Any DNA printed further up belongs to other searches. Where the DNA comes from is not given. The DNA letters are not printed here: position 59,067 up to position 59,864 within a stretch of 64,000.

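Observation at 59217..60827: A two-gene module, HTH-ImmA/IrrE metallopeptidase plus an unknown 165-aa protein, as a candidate uncharacterised toxin-antitoxin or defence-like system on a mobile element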

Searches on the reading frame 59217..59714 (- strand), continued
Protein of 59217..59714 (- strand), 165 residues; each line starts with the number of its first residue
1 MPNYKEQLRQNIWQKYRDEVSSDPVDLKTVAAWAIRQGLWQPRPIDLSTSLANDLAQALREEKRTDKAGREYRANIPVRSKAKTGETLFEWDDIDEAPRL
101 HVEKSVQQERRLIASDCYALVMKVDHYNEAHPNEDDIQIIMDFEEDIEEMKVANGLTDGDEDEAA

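Call 35: search_protein_representatives(alignment_id=A1)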
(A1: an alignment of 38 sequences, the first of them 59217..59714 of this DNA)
Query: 38 sequences, 162 profile positions. Proteins with E-value up to 0.001 (for the whole library): 969; up to 1e-10: 449; up to 1e-30: 19. The best 150 are listed.
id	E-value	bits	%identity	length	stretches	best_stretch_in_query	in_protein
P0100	3.8e-76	270.7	-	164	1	1-161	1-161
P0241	6.6e-71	253.6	-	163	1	1-161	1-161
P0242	3.9e-46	173.1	-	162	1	1-153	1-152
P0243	1.7e-43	164.5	-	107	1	54-158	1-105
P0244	5.4e-39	149.9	-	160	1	1-154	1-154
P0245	5.9e-38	146.5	-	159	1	1-156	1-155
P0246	5.5e-37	143.3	-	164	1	2-153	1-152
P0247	4.5e-36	140.4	-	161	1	1-149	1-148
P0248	6.2e-36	139.9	-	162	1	2-160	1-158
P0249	1.7e-35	138.5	-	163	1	8-159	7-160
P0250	2.0e-35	138.3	-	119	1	3-98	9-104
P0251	1.6e-33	132.1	-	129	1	35-159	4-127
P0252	1.1e-32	129.3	-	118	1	80-158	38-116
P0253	1.5e-32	128.9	-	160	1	4-153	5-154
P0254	8.8e-32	126.4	-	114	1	1-89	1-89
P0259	1.1e-30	122.9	-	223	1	84-161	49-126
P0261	6.9e-30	120.3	-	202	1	13-109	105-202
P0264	1.4e-28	116.0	-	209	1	30-145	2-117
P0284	7.9e-26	107.1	-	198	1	5-150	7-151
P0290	2.7e-25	105.3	-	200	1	9-143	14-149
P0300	1.6e-24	102.8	-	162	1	1-155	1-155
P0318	2.2e-23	99.1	-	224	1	3-155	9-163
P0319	2.2e-23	99.1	-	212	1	3-152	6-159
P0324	6.5e-23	97.6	-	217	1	3-150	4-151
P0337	3.4e-22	95.2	-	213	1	3-149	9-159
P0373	3.2e-20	88.8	-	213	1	2-150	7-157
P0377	4.3e-20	88.4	-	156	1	1-151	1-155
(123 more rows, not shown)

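Call 38: search_protein_families(library=padloc, alignment_id=A2, max_evalue=0.01)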
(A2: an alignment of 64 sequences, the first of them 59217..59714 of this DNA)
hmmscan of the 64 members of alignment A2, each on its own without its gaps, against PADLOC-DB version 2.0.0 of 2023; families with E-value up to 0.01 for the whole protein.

A. member 1, window:59217-59714:- (165 aa): 0 families

B. families by the number of members that match (of 64 scanned): 2 families
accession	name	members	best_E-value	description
PDLC01824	CARF2--CARF_HEPN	1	0.00047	-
PDLC04538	PDC-M24A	1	0.00064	-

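Call 39: search_protein_families(library=pfam, alignment_id=A2, max_evalue=0.01)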
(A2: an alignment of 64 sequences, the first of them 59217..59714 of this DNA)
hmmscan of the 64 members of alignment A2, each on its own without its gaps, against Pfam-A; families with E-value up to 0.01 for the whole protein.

A. member 1, window:59217-59714:- (165 aa): 0 families

B. families by the number of members that match (of 64 scanned): 2 families
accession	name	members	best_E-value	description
PF14117.11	DUF4287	1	0.00076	Domain of unknown function (DUF4287)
PF24215.1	H_T_assoc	1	0.0048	Phage head to tail associated domain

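Call 40: fold_search(model_id=the predicted structure, library=pdb)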
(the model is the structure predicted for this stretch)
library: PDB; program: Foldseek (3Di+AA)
matches with E <= 10: 219; with E <= 0.001: 0
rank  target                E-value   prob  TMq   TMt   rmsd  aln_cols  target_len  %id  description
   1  3elk_B                3.7e-01  0.15  0.16  0.23  17.4       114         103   16  Crystal structure of putative transcriptional regulator TA0346 from Thermoplasma acidophilum (released 2008-09-30)
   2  6abq_A                8.7e-01  0.16  0.19  0.26  15.7       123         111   10  Crystal structure of transcription factor from Listeria monocytogenes (released 2019-06-05)
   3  4esb                  1.1e+00  0.12  0.17  0.25  16.6       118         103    8  Crystal structure of PadR-like transcriptional regulator (BC4206) from Bacillus cereus strain ATCC 14579 (released 2012-12-05)
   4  5c8h                  1.1e+00  0.09  0.16  0.22  16.8       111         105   12  Crystal structure of ORC2 C-terminal domain (released 2015-07-08)
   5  5ujm_B                1.3e+00  0.08  0.16  0.11  16.9       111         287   12  Structure of the active form of human Origin Recognition Complex and its ATPase motor module (released 2017-02-08)
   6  7q5r_A                1.4e+00  0.21  0.14  0.11  12.8        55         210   14  Protein community member pyruvate dehydrogenase complex E2 core from C. thermophilum (released 2022-02-02)
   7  5zau_MODEL_1_B        2.0e+00  0.20  0.15  0.32   3.7        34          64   24  Complex of the human FYN SH3 and monobody binder (released 2019-09-11)
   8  7adi_A                2.0e+00  0.04  0.11  0.09  16.6       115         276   10  KirBac3.1 W46R: role of a highly conserved tryptophan at the membrane-water interface of Kir channel (released 2022-01-12)
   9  3wpa                  2.2e+00  0.12  0.16  0.08  11.1        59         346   22  Acinetobacter sp. Tol 5 AtaA C-terminal stalk_FL fused to GCN4 adaptors (CstalkFL) (released 2015-03-04)
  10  8r7n_B                2.2e+00  0.09  0.17  0.20  13.9       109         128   13  Overall structure of the U11 snRNP (released 2025-02-05)
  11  7tjh_I                2.2e+00  0.06  0.17  0.09  17.7       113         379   11  S. cerevisiae ORC bound to 84 bp ARS1 DNA and Cdc6 (state 1) with flexible Orc6 N-terminal domain (released 2022-10-05)
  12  8rwv_B                2.3e+00  0.06  0.16  0.10  16.7       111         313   11  Human OCCM DNA licensing intermediate (released 2025-02-05)
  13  2oar_A                2.3e+00  0.05  0.17  0.22  18.2       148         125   12  Mechanosensitive Channel of Large Conductance (MscL) (released 2007-01-09)
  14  5uk3_B                2.3e+00  0.05  0.14  0.17  11.4        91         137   12  Crystal structure of cyanase from T. urticae (released 2017-06-21)
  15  8rdu_R                2.3e+00  0.04  0.14  0.06  13.7        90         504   13  Conformational Landscape of the Type V-K CRISPR-associated TransposonIntegration Assembly CAST V-K composite map (released 2024-06-19)
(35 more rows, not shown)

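Call 43: find_related_loci(query=A1, collection=metagenome_contigs, flank=5000)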
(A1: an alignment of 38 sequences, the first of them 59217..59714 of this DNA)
Query A1 (165 aa) in metagenome_contigs; peptide patterns used: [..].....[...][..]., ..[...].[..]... (x = any residue, [..] = any of these).
168 stretches matched a pattern; 60 encode a relative of the query (tblastn E <= 1e-3); 60 distinct loci.
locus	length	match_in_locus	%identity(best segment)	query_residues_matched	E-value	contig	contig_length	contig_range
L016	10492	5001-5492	87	1-165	4e-97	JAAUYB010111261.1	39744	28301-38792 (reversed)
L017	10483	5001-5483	83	1-165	4e-90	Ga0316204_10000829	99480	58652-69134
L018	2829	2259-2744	83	1-164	9e-91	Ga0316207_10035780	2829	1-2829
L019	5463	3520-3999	81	1-161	9e-88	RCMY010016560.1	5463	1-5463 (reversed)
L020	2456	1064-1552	81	1-164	3e-89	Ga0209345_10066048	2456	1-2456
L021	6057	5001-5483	75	3-164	2e-83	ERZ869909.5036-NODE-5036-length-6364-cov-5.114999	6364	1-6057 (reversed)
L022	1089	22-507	74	1-164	2e-86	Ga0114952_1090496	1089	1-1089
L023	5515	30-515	74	1-164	4e-80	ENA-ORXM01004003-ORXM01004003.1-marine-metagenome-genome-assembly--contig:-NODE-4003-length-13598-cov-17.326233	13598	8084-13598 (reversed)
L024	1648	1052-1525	73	3-161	1e-83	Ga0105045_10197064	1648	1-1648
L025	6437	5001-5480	75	3-165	1e-78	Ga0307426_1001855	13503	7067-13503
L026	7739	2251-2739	69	1-165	4e-75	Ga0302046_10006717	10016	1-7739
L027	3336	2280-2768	70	3-165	8e-74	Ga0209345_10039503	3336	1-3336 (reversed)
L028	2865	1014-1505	66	1-165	2e-72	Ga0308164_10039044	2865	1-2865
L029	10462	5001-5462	72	3-156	3e-71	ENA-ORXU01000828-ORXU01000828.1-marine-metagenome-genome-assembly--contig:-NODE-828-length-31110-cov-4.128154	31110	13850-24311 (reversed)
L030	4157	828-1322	66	1-165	2e-69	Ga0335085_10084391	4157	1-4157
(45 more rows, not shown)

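Call 44: find_related_loci(query=A1, collection=viral_contigs, flank=5000)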
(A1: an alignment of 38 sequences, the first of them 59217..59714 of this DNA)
Query A1 (165 aa) in viral_contigs; peptide patterns used: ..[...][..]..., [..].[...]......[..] (x = any residue, [..] = any of these).
37 stretches matched a pattern; 1 encode a relative of the query (tblastn E <= 1e-3); 1 distinct loci.
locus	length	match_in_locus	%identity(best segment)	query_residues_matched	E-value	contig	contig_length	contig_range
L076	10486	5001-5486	68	1-165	1e-76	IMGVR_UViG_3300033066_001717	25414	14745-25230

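Call 63: list_cluster_members(proteins=[P0001, P0121])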
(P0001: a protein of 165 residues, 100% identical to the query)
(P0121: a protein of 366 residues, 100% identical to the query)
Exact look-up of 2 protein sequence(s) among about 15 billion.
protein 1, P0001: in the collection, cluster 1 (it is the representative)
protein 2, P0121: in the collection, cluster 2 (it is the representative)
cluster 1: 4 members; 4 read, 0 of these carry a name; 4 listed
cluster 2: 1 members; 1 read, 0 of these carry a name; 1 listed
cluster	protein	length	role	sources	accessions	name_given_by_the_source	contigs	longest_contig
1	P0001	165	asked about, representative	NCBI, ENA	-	-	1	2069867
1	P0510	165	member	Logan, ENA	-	-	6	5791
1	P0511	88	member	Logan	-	-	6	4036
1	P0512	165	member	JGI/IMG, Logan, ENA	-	-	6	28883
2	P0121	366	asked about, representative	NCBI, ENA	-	-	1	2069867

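Call 65: search_solved_structures(query=A2, max_evalue=10)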
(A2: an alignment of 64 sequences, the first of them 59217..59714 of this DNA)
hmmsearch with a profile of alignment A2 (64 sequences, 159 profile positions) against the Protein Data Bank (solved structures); distinct sequences matched with E-value up to 10: 0.

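Call 72: fold_search(model_id=the predicted structure, library=viral)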
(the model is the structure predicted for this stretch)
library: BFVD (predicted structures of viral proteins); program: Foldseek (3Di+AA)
matches with E <= 10: 763; with E <= 0.001: 0
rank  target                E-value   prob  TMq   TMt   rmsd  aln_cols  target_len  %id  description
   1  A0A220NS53            1.2e-02  0.95  0.35  0.27  10.1       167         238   12  (no name in the UniProt tables at hand)
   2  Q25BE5                6.4e-02  0.51  0.20  0.21  14.2       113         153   14  Uncharacterized protein [His 2 virus]
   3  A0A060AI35            9.4e-02  0.72  0.23  0.37  16.2        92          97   14  (no name in the UniProt tables at hand)
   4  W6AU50                9.4e-02  0.12  0.15  0.17  12.8       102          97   16  Head vertex assembly chaperone [Enterobacter phage PG7]
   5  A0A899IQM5            1.8e-01  0.28  0.18  0.19  15.7       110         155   17  (no name in the UniProt tables at hand)
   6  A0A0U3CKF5            1.9e-01  0.77  0.25  0.43   6.3        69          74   13  Uncharacterized protein [Pseudomonas phage SM1]
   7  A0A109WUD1            2.7e-01  0.41  0.21  0.11  15.9        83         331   10  (no name in the UniProt tables at hand)
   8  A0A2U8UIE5            2.7e-01  0.35  0.21  0.35  12.8        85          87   13  (no name in the UniProt tables at hand)
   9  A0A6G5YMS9            2.7e-01  0.14  0.17  0.19  19.4       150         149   11  (no name in the UniProt tables at hand)
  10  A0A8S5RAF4            3.7e-01  0.28  0.16  0.26  14.6        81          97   11  Uncharacterized protein [virus sp. ctRTq15]
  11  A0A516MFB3            3.7e-01  0.12  0.21  0.16  18.0       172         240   12  (no name in the UniProt tables at hand)
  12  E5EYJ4                3.7e-01  0.11  0.15  0.21  20.0       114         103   13  (no name in the UniProt tables at hand)
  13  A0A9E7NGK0            4.3e-01  0.11  0.21  0.07  22.8       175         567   11  (no name in the UniProt tables at hand)
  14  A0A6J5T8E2            4.5e-01  0.21  0.19  0.04  19.5       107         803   13  Uncharacterized protein [uncultured Caudovirales phage]
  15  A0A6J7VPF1            4.8e-01  0.25  0.17  0.30  14.3        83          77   11  Uncharacterized protein [uncultured Caudovirales phage]
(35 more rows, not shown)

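Call 73: find_encoding_contigs(protein=P0242, flank=4000, max_places=2)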
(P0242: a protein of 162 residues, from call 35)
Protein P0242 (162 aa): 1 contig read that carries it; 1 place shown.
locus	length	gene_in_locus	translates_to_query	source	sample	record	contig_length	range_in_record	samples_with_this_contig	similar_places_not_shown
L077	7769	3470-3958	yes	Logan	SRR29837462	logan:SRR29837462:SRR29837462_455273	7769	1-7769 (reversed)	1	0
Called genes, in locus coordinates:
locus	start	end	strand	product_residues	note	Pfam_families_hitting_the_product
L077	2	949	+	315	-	?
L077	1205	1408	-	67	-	-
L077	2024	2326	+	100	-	-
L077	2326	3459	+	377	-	PF01381:HTH_3 (weak), PF06114:Peptidase_M78 (weak)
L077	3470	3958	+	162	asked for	-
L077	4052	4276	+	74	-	PF09926:DUF2158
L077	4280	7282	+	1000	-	PF00656:Peptidase_C14, PF04851:ResIII (faint), PF00270:DEAD, PF00271:Helicase_C, PF21280:Helicase_dom4_arc (weak)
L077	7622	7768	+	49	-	?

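Call 74: find_encoding_contigs(protein=P0300, flank=4000, max_places=2)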
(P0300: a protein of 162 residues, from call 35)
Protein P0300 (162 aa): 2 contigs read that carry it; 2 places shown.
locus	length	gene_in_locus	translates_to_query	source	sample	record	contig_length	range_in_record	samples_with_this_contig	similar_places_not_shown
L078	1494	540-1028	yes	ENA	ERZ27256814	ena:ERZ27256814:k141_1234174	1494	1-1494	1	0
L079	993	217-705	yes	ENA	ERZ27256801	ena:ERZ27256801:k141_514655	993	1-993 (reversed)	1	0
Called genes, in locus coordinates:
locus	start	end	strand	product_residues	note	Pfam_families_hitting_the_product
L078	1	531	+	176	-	?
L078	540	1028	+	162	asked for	-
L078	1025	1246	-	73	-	-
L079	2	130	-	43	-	?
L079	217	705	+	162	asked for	-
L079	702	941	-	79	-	-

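Call 75: find_encoding_contigs(protein=P0377, flank=4000, max_places=2)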
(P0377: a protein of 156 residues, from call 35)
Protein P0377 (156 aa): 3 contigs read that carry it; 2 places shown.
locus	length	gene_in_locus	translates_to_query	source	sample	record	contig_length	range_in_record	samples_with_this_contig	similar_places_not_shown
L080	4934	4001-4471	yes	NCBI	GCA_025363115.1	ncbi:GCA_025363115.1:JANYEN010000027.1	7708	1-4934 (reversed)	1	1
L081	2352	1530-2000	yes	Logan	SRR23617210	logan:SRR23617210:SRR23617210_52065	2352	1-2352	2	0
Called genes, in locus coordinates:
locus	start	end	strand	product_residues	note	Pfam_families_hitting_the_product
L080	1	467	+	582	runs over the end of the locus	PF00664:ABC_membrane, PF00005:ABC_tran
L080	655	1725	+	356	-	PF08240:ADH_N, PF00107:ADH_zinc_N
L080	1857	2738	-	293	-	PF13384:HTH_23 (weak), PF03400:DDE_Tnp_IS1 (faint)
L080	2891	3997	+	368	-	PF06114:Peptidase_M78 (weak)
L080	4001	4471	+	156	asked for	-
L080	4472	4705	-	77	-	-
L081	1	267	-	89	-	?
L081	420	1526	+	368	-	PF06114:Peptidase_M78 (weak)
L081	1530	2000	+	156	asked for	-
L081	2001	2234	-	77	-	-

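Call 79: search_dna_similar(query=L001:3819-4706:-, collection=plasmids, mode=protein, max_rows=40, max_evalue=1e-10)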
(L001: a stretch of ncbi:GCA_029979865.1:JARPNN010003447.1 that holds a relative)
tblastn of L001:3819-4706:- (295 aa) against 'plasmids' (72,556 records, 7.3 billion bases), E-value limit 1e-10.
Records with a match: 13; places in all: 14; records where one place covers at least 80% of the query: 5.
Best place of each record, by identity: 60-80% 9; <60% 4.
By first word of the organism name: Mesorhizobium 5; Methylocapsa 1; Hoeflea 1; Acidiphilium 1; Bosea 1; Sphingomonas 1; Methylobacterium 1; Bradyrhizobium 1; Spirosoma 1.
By predicted mobility (MOB-suite, as given by PLSDB): non-mobilizable 12; conjugative 1.
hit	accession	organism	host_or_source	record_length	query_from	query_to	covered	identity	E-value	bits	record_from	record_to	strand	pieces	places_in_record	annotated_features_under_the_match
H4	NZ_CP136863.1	Methylocapsa polymorpha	Shagnum peat sample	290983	1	295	100%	68.9%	7e-117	376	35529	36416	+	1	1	helix-turn-helix domain-containing protein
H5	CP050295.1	Mesorhizobium loti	Oxytropis kamtschatica,cell ...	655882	1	263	89%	68.9%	6e-112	362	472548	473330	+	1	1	IS1 family transposase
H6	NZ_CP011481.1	Hoeflea sp. IMCC20628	-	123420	2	292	99%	61.0%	1e-103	338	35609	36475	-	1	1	IS1 family transposase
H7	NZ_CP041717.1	Acidiphilium multivorum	Cell culture,activated sludge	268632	1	263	89%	66.2%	2e-104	340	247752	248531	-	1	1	IS1 family transposase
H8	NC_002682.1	Mesorhizobium japonicum MAFF 303099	-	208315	43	209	57%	49.1%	3e-36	144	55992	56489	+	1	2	none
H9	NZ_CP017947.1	Bosea sp. Tri-49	Oxytropis triphylla,cell culture,root ...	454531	176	291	39%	68.1%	5e-33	135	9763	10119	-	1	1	none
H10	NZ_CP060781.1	Sphingomonas daechungensis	single bacterial strain,sediment of a ...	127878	1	255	86%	30.4%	3e-28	121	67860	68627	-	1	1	IS1 family transposase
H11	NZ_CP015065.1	Mesorhizobium ciceri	Astragalus pelecinus,Pure Sample,Plant ...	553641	143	251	37%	69.1%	1e-40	157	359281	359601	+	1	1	none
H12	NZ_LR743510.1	Methylobacterium bullatum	-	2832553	189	292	35%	60.6%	1e-24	110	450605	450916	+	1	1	none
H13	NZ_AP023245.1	Mesorhizobium sp. 113-3-3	Lotus japonicus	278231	131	261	44%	39.4%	4e-15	83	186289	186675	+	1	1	hypothetical protein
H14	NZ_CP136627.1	Bradyrhizobium sp. BWA-3-5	Arachis hypogaea,cell culture,root ...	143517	207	294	30%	53.4%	2e-15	84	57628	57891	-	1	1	hypothetical protein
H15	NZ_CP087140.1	Spirosoma sp. KNUC1025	Brassica napus,single cell,rhizosphere ...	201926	175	242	23%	64.7%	4e-20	97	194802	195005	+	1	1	none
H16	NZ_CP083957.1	Mesorhizobium sp. B1-1-8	cell culture,soil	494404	203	255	18%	72.7%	2e-16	87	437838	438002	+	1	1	none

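Call 81: get_annotated_region(hit=H6, flank=3500)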
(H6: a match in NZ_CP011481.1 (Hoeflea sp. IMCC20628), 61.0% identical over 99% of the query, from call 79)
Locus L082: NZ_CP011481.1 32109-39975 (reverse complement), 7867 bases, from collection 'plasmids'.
description: Hoeflea sp. IMCC20628 plasmid unnamed, complete sequence
organism: Hoeflea sp. IMCC20628 (NCBI taxid 1620421)
taxonomy: Bacteria; Pseudomonadota; Alphaproteobacteria; Hyphomicrobiales; Rhizobiaceae; Hoeflea; Hoeflea sp. IMCC20628
host: -; source: -; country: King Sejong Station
typing (MOB-suite, as given by PLSDB): non-mobilizable; replicon rep_cluster_623
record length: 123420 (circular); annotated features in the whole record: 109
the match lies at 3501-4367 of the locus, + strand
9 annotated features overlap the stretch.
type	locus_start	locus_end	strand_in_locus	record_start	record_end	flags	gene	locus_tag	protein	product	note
CDS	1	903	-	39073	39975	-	-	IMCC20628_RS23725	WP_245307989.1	EamA family transporter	-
CDS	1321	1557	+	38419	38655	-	-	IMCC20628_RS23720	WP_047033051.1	hypothetical protein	-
CDS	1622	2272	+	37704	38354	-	-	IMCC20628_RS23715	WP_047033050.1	hypothetical protein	-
CDS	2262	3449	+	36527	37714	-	-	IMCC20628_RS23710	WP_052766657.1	XRE family transcriptional regulator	-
CDS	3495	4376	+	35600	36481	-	-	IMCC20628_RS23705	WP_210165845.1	IS1 family transposase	-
CDS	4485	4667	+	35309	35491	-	-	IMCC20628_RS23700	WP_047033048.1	hypothetical protein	-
CDS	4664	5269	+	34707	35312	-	-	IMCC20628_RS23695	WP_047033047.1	hypothetical protein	-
CDS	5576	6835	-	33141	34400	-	-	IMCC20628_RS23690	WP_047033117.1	APC family permease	-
CDS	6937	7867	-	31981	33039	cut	-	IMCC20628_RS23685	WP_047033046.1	YncE family protein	-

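Call 82: get_annotated_region(hit=H7, flank=3500)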
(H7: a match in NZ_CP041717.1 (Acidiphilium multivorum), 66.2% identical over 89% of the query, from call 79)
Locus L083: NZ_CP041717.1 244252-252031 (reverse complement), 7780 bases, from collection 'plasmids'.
description: Acidiphilium multivorum strain JZ-6 plasmid unnamed1, complete sequence
organism: Acidiphilium multivorum (NCBI taxid 62140)
taxonomy: Bacteria; Pseudomonadota; Alphaproteobacteria; Rhodospirillales; Acetobacteraceae; Acidiphilium; Acidiphilium multivorum
host: -; source: Cell culture,activated sludge; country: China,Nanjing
typing (MOB-suite, as given by PLSDB): non-mobilizable; mating-pair formation MPF_I
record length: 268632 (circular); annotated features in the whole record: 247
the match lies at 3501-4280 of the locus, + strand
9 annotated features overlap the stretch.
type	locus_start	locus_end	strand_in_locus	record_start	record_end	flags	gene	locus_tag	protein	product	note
CDS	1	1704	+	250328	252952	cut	-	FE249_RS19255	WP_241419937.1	sigma factor-like helix-turn-helix DNA-binding protein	GO:0006352 - DNA-templated transcription initiation [Evidence IEA]; GO:0006355 - regulation of DNA-templated ...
CDS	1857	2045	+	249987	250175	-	-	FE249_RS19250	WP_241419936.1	hypothetical protein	-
CDS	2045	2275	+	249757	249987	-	-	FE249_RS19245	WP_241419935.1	hypothetical protein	-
CDS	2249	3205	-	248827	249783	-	-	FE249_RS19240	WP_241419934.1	hypothetical protein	-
CDS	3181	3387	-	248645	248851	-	-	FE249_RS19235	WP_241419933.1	hypothetical protein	-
CDS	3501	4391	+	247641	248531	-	-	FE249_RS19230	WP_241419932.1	IS1 family transposase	-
CDS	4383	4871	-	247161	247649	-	-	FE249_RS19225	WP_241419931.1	RES domain-containing protein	-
CDS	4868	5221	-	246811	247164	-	-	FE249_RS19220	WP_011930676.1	MbcA/ParS/Xre antitoxin family protein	-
CDS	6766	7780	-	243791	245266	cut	-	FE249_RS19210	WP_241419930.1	AAA family ATPase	-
